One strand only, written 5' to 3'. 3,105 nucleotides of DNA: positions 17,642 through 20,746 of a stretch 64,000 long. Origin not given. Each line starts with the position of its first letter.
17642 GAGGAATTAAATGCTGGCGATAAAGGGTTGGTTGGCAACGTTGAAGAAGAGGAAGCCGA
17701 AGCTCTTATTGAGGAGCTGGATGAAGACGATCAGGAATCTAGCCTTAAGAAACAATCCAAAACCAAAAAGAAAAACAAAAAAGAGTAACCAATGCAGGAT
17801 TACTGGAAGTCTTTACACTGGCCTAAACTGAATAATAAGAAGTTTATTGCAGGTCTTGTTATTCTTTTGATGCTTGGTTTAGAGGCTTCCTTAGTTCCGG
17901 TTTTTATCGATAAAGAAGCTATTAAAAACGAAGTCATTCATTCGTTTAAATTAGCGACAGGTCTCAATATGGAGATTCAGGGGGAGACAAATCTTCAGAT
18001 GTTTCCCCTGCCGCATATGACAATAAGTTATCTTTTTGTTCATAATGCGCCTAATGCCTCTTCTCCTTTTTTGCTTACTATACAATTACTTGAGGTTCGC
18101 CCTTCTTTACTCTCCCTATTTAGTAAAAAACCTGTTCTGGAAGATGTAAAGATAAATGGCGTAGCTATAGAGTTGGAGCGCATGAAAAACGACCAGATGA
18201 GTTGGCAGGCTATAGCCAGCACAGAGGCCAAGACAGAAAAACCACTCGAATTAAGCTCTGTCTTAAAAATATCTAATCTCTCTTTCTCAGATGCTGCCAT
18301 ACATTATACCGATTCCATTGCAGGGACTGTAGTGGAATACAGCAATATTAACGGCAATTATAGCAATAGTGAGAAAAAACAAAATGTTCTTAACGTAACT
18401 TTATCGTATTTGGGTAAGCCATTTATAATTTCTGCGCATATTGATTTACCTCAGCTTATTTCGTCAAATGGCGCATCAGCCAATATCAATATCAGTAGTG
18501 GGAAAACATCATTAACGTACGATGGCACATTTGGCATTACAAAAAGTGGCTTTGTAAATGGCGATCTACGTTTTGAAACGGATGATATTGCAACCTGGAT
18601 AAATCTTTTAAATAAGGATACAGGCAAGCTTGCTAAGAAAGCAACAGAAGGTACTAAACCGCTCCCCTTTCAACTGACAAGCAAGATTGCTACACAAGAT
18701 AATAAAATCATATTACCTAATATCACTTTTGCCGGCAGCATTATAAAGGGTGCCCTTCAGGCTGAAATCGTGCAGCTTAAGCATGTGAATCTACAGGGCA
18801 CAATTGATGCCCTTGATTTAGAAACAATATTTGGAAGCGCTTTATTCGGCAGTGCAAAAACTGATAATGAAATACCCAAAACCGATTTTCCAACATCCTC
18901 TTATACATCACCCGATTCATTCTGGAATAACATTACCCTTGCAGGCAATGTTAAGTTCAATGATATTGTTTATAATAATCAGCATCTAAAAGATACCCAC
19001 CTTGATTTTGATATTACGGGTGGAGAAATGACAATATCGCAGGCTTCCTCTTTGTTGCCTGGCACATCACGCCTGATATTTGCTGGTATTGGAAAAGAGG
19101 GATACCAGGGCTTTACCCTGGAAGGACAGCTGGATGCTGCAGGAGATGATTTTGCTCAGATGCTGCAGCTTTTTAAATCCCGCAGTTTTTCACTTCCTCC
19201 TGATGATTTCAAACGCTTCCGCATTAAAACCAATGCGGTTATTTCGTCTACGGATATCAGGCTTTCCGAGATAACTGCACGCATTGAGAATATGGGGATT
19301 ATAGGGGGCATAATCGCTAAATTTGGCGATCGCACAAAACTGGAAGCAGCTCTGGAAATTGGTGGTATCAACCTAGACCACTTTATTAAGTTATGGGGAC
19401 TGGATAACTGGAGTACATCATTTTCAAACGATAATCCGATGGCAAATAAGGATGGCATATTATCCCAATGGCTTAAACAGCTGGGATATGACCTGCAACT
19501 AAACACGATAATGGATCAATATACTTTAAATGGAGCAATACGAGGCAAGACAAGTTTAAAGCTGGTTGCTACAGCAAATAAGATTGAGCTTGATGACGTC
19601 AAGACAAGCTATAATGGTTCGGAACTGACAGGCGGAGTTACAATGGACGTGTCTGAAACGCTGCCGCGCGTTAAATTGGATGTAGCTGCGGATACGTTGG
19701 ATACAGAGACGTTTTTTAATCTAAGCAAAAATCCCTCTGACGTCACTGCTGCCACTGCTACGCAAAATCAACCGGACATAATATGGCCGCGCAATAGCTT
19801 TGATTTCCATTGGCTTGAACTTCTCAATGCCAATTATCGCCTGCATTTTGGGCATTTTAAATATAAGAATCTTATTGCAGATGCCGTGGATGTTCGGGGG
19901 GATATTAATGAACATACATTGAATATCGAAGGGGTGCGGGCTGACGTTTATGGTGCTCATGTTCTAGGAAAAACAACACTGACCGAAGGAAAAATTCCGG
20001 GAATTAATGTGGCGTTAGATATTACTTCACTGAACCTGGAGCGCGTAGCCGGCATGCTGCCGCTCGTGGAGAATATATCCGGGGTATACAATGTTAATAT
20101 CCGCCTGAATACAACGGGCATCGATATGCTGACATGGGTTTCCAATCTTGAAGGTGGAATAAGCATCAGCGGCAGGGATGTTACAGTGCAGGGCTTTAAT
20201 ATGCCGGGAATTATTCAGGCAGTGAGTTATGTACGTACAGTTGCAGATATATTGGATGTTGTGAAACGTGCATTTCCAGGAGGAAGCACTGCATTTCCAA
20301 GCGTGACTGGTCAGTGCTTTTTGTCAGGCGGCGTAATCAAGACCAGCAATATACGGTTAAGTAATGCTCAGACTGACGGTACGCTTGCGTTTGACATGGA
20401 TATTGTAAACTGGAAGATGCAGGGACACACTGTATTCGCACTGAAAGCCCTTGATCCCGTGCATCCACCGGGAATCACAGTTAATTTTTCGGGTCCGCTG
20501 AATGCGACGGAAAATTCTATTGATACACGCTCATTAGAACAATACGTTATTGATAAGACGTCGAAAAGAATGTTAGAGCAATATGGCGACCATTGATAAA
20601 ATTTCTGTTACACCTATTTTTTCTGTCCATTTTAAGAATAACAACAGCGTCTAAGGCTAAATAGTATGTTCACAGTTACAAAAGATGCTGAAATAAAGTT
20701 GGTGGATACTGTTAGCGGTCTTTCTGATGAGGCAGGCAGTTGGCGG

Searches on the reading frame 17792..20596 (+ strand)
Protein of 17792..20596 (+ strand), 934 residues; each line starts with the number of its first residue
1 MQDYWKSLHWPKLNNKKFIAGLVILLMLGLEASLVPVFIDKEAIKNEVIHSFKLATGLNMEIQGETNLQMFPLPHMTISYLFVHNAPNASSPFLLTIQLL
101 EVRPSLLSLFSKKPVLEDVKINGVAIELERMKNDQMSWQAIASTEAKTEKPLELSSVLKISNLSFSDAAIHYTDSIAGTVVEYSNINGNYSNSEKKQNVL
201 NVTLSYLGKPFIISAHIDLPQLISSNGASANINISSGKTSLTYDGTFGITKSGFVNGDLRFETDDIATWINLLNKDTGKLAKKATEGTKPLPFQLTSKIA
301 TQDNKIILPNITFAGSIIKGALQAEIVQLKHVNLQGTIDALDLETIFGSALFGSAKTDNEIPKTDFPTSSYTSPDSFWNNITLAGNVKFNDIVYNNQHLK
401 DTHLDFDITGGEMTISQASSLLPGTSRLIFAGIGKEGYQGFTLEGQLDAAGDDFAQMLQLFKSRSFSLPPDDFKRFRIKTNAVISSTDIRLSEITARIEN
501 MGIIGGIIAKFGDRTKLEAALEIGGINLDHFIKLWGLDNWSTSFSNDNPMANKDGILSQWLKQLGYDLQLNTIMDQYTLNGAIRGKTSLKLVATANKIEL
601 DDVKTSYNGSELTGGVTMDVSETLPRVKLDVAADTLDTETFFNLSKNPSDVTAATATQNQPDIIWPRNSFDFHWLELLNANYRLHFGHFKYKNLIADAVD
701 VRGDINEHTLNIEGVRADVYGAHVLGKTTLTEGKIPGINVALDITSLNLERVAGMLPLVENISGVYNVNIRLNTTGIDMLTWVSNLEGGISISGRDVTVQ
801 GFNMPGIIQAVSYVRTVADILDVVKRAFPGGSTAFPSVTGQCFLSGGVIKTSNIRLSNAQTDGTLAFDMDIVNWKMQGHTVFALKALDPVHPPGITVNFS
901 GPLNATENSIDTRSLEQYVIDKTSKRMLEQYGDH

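Call 55: list_cluster_members(proteins=[window:17792-20596:+, window:40767-43349:-, window:29761-31917:+, window:15084-17102:-, window:23364-25208:-, window:38282-39964:-, window:32590-34122:+, window:2322-3791:+, window:10558-12009:+, window:61951-62709:-])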
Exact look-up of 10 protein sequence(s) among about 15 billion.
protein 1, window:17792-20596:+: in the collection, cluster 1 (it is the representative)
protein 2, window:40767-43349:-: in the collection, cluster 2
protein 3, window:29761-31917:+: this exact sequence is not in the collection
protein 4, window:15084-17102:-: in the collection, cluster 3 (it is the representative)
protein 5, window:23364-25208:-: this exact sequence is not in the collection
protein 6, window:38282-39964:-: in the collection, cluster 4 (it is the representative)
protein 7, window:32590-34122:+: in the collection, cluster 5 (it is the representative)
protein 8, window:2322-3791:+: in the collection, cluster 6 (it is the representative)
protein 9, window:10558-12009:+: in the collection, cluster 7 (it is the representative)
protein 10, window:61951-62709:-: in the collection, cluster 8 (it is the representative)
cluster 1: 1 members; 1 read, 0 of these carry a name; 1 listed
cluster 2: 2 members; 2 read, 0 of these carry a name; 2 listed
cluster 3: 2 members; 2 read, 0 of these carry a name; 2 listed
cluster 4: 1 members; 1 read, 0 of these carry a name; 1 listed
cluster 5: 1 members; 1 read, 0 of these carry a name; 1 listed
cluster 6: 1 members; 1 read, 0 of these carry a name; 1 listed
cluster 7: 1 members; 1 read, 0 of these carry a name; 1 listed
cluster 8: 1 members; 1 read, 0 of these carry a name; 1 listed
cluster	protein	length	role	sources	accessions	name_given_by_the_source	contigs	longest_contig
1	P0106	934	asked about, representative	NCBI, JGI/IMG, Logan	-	-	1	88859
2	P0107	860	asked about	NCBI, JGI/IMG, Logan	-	-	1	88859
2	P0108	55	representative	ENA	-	-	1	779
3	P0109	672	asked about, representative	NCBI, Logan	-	-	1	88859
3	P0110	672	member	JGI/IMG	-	-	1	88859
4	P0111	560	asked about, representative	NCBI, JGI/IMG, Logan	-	-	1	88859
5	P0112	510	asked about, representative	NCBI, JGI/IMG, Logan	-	-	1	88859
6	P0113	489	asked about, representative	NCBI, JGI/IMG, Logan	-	-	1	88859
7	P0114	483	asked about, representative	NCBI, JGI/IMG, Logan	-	-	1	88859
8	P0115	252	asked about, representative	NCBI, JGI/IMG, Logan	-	-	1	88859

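Call 89: search_protein_families(library=ncbifam, proteins=[window:17792-20596:+], max_evalue=0.00001)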
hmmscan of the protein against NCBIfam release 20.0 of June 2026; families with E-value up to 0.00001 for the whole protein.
window:17792-20596:+ (934 aa): 2 families
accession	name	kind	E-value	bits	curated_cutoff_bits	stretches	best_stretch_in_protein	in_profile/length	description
NF008091.0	PRK10833.1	equivalog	3.5e-19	68.8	412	1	561-855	220-514/618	outer membrane assembly protein AsmA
TIGR02099.1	TIGR02099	equivalog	4.3e-06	24.6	519.15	0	104-204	92-191/1260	YhdP family protein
